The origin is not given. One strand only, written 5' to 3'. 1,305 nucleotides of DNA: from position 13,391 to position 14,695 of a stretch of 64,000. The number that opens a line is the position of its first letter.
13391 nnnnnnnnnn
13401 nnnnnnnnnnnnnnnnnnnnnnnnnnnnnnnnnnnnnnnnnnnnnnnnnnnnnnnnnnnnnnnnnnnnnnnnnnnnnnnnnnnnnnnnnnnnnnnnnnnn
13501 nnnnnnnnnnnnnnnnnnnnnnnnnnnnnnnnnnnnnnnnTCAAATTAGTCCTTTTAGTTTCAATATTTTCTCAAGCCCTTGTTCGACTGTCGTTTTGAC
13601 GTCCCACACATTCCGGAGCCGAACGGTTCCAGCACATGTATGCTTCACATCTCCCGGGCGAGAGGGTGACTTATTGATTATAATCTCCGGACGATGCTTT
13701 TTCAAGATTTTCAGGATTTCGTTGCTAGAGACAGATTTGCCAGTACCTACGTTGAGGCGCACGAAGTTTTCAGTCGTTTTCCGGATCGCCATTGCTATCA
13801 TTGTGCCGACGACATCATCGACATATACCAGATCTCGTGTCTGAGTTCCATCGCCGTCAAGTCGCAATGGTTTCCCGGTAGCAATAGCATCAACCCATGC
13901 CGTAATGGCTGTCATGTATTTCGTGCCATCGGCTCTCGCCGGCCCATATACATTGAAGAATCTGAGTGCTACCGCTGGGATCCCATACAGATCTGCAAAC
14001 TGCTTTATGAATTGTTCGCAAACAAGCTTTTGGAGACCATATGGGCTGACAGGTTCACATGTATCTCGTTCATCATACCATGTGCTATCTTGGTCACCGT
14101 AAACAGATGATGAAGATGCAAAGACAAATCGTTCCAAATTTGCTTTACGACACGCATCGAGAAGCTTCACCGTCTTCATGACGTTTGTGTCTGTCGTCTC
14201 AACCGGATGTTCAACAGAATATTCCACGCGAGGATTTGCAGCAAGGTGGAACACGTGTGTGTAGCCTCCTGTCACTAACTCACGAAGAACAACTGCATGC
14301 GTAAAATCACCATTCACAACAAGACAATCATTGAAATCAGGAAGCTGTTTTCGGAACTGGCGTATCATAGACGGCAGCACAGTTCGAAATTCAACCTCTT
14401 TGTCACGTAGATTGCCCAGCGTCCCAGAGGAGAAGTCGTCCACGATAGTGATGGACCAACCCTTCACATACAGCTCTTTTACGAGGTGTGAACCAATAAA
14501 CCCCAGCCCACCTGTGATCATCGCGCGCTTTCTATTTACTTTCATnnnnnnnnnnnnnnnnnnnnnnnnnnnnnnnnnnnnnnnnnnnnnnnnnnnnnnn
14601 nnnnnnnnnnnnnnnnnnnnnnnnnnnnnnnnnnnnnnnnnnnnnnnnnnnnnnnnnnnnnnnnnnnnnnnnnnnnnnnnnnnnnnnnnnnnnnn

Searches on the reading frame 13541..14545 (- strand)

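Call 73: search_protein_families(library=phrogs, proteins=[window:13541-14545:-], max_evalue=0.00001)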
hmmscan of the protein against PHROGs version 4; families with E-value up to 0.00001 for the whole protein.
window:13541-14545:- (334 aa): 1 family
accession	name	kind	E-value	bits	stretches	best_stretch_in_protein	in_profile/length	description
phrog_540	-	DNA, RNA and nucleotide metabolism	4.2e-65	221.5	1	5-329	292-592/715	nucleotide-sugar epimerase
